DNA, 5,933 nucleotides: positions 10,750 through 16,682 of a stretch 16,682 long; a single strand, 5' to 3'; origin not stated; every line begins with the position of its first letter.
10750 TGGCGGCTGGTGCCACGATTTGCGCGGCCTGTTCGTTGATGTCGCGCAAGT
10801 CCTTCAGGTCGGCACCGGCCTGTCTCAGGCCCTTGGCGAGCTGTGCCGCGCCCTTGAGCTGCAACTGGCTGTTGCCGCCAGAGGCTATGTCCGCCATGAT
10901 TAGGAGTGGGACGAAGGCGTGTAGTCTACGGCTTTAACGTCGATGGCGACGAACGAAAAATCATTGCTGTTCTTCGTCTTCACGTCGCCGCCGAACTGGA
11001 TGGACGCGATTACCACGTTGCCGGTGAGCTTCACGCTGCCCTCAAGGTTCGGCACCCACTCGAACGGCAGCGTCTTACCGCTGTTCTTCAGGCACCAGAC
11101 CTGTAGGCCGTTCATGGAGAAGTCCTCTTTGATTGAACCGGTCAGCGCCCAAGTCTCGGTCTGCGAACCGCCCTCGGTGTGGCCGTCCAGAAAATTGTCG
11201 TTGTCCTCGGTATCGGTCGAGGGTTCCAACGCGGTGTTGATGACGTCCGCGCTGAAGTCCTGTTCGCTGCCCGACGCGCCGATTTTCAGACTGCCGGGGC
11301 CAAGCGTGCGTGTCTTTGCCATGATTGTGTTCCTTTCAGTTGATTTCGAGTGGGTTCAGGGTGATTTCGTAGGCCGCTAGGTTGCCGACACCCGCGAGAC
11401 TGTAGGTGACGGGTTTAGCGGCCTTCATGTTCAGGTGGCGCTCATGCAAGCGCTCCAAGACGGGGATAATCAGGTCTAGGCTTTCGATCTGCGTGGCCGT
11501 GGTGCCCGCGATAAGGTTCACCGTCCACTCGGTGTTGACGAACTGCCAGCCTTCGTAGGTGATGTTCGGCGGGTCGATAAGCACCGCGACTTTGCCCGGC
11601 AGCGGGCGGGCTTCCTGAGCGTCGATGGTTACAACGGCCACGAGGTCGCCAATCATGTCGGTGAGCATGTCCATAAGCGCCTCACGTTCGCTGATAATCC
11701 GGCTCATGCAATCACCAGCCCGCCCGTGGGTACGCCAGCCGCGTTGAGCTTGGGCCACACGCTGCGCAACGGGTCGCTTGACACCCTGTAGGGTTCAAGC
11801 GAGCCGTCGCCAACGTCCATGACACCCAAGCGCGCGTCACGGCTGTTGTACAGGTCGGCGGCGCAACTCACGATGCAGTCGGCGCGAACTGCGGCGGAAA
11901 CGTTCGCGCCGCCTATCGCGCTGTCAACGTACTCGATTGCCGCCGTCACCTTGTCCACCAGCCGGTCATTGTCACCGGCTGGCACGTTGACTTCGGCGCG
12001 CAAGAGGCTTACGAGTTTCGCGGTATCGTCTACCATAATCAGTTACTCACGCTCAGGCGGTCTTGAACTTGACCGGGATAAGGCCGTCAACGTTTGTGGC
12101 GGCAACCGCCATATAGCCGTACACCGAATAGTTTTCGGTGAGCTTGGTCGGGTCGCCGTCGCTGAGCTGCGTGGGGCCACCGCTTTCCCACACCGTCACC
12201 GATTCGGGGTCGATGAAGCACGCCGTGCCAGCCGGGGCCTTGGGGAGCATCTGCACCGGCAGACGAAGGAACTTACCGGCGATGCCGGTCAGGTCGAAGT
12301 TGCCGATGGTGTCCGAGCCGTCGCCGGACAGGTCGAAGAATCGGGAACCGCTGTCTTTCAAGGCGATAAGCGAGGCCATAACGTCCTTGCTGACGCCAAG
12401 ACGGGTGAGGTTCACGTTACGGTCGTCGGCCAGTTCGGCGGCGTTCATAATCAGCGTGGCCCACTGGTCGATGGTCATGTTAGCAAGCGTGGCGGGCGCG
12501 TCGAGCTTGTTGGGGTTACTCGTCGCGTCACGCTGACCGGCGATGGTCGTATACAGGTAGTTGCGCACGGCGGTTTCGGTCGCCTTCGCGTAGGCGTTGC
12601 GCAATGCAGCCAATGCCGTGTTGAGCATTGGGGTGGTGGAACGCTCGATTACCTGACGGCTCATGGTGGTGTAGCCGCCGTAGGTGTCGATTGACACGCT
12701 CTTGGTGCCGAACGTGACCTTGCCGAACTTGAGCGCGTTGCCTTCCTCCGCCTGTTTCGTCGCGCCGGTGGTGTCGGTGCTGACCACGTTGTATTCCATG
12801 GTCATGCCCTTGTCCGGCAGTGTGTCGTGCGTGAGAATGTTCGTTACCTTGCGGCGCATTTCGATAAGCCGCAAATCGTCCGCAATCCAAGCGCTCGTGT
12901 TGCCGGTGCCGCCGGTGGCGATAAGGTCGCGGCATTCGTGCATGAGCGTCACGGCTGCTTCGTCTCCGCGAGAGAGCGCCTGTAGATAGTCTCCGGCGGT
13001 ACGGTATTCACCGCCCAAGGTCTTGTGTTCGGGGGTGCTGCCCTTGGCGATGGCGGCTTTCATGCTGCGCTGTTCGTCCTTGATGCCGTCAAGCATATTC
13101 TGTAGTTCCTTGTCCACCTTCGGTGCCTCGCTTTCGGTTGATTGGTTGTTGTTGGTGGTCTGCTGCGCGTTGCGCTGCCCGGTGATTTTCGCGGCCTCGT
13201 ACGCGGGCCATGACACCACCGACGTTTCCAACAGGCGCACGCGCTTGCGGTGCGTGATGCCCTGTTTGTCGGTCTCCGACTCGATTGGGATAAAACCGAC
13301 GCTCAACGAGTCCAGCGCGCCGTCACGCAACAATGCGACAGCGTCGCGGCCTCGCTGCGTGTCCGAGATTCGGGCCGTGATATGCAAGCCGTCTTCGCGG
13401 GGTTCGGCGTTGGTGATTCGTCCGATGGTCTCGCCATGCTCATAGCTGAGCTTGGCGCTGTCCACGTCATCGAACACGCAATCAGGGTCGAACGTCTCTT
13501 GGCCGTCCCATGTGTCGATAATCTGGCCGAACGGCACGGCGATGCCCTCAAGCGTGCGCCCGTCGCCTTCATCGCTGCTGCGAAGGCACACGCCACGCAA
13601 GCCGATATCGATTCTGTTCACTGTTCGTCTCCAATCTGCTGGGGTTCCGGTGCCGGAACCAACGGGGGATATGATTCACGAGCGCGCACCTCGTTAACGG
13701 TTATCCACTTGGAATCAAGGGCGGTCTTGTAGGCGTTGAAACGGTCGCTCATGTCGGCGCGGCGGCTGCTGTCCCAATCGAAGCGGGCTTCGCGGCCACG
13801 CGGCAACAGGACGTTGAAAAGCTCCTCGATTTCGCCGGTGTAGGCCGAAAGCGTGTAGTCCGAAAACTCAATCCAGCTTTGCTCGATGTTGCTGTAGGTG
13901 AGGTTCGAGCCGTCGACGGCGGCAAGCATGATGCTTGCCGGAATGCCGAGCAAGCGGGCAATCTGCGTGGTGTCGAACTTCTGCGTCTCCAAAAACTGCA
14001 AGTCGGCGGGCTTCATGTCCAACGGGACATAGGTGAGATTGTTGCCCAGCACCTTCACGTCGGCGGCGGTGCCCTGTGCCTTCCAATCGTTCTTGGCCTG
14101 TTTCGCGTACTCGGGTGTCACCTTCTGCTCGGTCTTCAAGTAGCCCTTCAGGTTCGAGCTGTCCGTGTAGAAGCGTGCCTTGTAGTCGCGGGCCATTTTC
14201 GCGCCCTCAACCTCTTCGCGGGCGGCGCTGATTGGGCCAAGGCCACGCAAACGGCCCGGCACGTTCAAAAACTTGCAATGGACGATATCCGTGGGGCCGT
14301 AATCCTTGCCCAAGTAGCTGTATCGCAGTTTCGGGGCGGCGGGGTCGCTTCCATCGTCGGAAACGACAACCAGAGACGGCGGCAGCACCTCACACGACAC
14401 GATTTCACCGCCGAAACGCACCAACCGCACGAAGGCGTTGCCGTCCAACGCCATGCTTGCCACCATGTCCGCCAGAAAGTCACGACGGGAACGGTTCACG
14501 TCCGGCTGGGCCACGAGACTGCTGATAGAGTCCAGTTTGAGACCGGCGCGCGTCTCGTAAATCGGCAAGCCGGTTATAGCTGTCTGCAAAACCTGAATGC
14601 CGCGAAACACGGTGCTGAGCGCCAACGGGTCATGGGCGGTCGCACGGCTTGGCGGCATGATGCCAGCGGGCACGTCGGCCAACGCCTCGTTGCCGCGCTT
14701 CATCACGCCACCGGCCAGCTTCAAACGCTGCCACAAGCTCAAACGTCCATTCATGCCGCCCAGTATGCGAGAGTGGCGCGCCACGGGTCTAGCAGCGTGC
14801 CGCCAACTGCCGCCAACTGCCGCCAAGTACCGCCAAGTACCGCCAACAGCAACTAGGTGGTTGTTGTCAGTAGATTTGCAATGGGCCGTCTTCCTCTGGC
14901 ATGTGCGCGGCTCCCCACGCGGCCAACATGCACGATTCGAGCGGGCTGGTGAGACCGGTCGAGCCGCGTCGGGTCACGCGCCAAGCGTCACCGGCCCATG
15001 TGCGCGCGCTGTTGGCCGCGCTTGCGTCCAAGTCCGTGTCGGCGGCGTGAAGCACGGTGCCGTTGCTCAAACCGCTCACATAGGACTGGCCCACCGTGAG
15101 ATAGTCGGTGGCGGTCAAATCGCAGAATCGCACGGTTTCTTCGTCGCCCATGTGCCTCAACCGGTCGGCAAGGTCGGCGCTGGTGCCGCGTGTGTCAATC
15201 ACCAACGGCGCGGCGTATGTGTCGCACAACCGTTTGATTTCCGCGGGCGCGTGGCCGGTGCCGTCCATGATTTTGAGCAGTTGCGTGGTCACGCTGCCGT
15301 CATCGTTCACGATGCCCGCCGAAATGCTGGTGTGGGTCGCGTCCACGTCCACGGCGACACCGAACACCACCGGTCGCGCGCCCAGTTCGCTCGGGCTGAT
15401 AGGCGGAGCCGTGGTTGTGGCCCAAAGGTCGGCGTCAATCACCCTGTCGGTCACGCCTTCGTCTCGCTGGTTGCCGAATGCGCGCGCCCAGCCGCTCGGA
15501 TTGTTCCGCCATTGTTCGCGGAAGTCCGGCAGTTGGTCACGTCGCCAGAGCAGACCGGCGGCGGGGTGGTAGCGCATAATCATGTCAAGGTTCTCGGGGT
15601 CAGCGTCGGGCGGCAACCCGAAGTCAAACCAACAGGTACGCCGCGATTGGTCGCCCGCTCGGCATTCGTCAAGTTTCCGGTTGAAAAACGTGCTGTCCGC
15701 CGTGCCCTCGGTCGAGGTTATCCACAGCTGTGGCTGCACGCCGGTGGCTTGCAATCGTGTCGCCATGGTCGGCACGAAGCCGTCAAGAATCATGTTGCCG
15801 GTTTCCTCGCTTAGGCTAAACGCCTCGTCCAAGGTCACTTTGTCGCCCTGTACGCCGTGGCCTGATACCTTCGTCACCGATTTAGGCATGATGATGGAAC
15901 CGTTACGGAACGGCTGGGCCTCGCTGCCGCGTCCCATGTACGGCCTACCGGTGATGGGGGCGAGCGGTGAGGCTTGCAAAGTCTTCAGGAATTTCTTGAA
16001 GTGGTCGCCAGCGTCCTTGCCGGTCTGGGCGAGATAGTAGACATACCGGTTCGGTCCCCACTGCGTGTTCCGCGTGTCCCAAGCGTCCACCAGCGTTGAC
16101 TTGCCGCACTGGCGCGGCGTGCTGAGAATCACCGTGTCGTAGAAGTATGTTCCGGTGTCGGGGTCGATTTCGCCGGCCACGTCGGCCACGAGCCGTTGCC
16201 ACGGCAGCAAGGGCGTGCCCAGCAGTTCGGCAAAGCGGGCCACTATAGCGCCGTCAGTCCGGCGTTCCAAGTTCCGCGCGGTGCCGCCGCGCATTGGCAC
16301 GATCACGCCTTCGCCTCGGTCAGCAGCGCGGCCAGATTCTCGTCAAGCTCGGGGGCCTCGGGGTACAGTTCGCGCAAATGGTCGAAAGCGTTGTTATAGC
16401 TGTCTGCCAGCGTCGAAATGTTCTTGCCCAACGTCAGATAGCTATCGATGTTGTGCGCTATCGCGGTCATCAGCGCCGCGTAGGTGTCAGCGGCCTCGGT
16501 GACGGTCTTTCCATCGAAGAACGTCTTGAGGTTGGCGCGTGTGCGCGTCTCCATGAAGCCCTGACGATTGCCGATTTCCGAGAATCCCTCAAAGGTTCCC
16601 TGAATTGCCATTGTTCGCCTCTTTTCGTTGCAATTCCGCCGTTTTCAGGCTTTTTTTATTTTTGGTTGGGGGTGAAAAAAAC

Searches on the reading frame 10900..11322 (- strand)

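Call 23: search_protein_families(library=phrogs, proteins=[window:10900-11322:-], max_evalue=0.001)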
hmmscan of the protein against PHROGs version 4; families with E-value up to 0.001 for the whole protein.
window:10900-11322:- (140 aa): 1 family
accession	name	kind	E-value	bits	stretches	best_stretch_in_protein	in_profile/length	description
phrog_4574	-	tail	9.7e-28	97.9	1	1-128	1-137/147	major tail protein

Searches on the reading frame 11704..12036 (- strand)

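Call 23: search_protein_families(library=phrogs, proteins=[window:11704-12036:-], max_evalue=0.001)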
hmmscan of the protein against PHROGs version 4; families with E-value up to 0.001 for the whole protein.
window:11704-12036:- (110 aa): 1 family
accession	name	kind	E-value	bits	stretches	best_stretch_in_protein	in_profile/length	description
phrog_5938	-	connector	1e-07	33.2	1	5-89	8-93/111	head-tail connector protein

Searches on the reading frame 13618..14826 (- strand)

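Call 23: search_protein_families(library=phrogs, proteins=[window:13618-14826:-], max_evalue=0.001)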
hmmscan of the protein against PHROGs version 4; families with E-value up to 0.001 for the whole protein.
window:13618-14826:- (402 aa): 6 families
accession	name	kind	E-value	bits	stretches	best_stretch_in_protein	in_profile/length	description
phrog_12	-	head and packaging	2e-71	242.9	1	30-389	49-418/646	portal protein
phrog_5929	-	head and packaging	7.8e-32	111.4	1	211-389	3-185/228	portal protein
phrog_2662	-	head and packaging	6.5e-31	108.6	1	103-389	107-408/717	portal protein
phrog_11323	-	unknown function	1.5e-10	42.3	1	308-388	7-92/130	-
phrog_2271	-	head and packaging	3.4e-10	39.3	1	100-390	89-387/859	portal protein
phrog_21454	-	unknown function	9.7e-07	29.3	1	235-390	7-164/320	-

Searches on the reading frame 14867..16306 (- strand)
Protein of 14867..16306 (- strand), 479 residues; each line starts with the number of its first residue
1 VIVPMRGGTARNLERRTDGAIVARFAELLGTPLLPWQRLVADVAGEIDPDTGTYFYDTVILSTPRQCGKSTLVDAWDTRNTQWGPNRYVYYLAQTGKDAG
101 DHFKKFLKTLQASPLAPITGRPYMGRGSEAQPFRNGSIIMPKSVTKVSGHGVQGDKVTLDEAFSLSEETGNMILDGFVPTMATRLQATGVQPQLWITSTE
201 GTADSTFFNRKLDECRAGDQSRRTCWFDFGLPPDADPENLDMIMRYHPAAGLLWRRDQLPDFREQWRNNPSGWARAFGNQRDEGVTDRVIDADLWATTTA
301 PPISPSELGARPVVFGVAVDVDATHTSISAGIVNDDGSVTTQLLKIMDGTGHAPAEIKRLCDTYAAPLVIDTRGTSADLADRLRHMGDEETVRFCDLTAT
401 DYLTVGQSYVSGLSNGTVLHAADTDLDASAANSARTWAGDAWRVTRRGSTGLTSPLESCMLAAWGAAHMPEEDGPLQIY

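Call 23: search_protein_families(library=phrogs, proteins=[window:14867-16306:-], max_evalue=0.001)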
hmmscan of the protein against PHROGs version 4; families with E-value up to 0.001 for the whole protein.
window:14867-16306:- (479 aa): 2 families
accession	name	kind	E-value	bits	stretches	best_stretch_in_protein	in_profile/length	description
phrog_9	-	head and packaging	1.5e-30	107.8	1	15-473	75-670/812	terminase large subunit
phrog_2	-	head and packaging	5.4e-11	43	1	31-401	265-549/807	terminase large subunit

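Call 63: search_dna_similar(query=window:14867-16306:-, collection=phages, mode=protein, max_evalue=1e-10, max_rows=25)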
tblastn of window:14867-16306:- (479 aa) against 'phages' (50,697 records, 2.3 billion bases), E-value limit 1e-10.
Records with a match: 149; places in all: 149; records where one place covers at least 80% of the query: 94.
Best place of each record, by identity: <60% 149.
By first word of the organism name: Arthrobacter 58; Mycobacterium 58; Gordonia 24; Rhodococcus 3; Curtobacterium 2; Bacteriophage 2; Pseudomonas 1; Actinomyces 1.
By host as written in the record: Mycobacterium smegmatis mc2 155 48; Arthrobacter sp. ATCC 21022 41; Gordonia terrae 3612 13; Arthrobacter globiformis B-2979 8; Gordonia neofelifaecis NRRL 59395 5; Arthrobacter sulfureus NRRL B-14730 SEA 5; Mycobacterium smegmatis mc#155 5; - 3; and 14 more.
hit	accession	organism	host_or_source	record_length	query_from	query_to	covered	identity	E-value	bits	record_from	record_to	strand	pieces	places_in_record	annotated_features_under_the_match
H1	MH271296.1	Gordonia phage Emperor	Gordonia terrae 3612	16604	9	470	96%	33.8%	2e-44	172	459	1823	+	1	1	2: terminase large subunit | 1: terminase small subunit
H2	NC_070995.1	Gordonia phage Emperor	Gordonia terrae 3612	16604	9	470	96%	33.8%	2e-44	172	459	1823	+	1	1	2: terminase large subunit | 1: terminase small subunit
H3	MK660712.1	Gordonia phage EricDab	Gordonia neofelifaecis NRRL 59395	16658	6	479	99%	32.2%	3e-39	157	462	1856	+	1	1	2: terminase | 1: hypothetical protein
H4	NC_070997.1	Gordonia phage EricDab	Gordonia neofelifaecis NRRL 59395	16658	6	479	99%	32.2%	3e-39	157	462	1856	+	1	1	2: terminase large subunit | 1: terminase small subunit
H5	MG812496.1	Gordonia phage SallySpecial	Gordonia terrae 3612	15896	9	476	98%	32.5%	4e-41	163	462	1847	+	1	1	terminase large subunit | terminase small subunit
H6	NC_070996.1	Gordonia phage SallySpecial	Gordonia terrae 3612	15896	9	476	98%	32.5%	4e-41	163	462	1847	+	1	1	terminase large subunit | terminase small subunit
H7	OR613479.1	Arthrobacter phage MooKitty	Arthrobacter sulfureus ATCC 19098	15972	22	479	96%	31.8%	1e-42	167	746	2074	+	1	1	3: terminase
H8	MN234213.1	Gordonia phage Schiebs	Gordonia rubripertincta NRRL B-16540 SEA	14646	6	479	99%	30.1%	3e-36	148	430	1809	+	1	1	2: terminase large subunit | 1: terminase small subunit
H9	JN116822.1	Rhodococcus phage RRH1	Rhodococcus rhodochrous str. Rrho39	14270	17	465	94%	31.5%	3e-42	166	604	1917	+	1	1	terL: terminase large subunit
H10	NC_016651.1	Rhodococcus phage RRH1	Rhodococcus rhodochrous str. Rrho39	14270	17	465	94%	31.5%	3e-42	166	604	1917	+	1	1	terL: terminase large subunit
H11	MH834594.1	Arthrobacter phage Adaia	Arthrobacter sulfureus NRRL B-14730 SEA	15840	26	476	94%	30.9%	2e-39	158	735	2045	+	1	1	3: terminase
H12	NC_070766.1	Arthrobacter phage Adaia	Arthrobacter sulfureus NRRL B-14730 SEA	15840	26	476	94%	30.9%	2e-39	158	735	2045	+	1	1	3: terminase large subunit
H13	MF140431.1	Arthrobacter phage Taj14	Arthrobacter sp. ATCC 21022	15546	26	462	91%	31.9%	2e-40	161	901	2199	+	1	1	4: terminase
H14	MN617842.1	Arthrobacter phage Saphira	Arthrobacter sp. ATCC 21022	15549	26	462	91%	31.9%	2e-40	160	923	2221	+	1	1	4: terminase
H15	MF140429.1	Arthrobacter phage Swenson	Arthrobacter sp. ATCC 21022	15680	26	462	91%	31.9%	2e-40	160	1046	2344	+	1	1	4: terminase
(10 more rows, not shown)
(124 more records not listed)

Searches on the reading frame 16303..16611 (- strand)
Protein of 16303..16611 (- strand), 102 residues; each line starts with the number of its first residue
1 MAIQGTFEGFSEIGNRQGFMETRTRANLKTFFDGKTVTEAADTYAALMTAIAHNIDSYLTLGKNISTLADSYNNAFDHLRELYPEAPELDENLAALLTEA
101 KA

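Call 23: search_protein_families(library=phrogs, proteins=[window:16303-16611:-], max_evalue=0.001)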
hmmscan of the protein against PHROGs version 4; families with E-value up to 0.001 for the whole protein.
window:16303-16611:- (102 aa): 0 families

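Call 108: search_protein_families(library=ncbifam, proteins=[window:16303-16611:-], max_evalue=0.01)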
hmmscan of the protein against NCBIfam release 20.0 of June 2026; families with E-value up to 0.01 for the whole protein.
window:16303-16611:- (102 aa): 1 family
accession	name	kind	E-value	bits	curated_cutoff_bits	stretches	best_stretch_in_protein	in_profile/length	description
NF006097.0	PRK08249.1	equivalog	0.0082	14.5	600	1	13-85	52-128/402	cystathionine gamma-synthase family protein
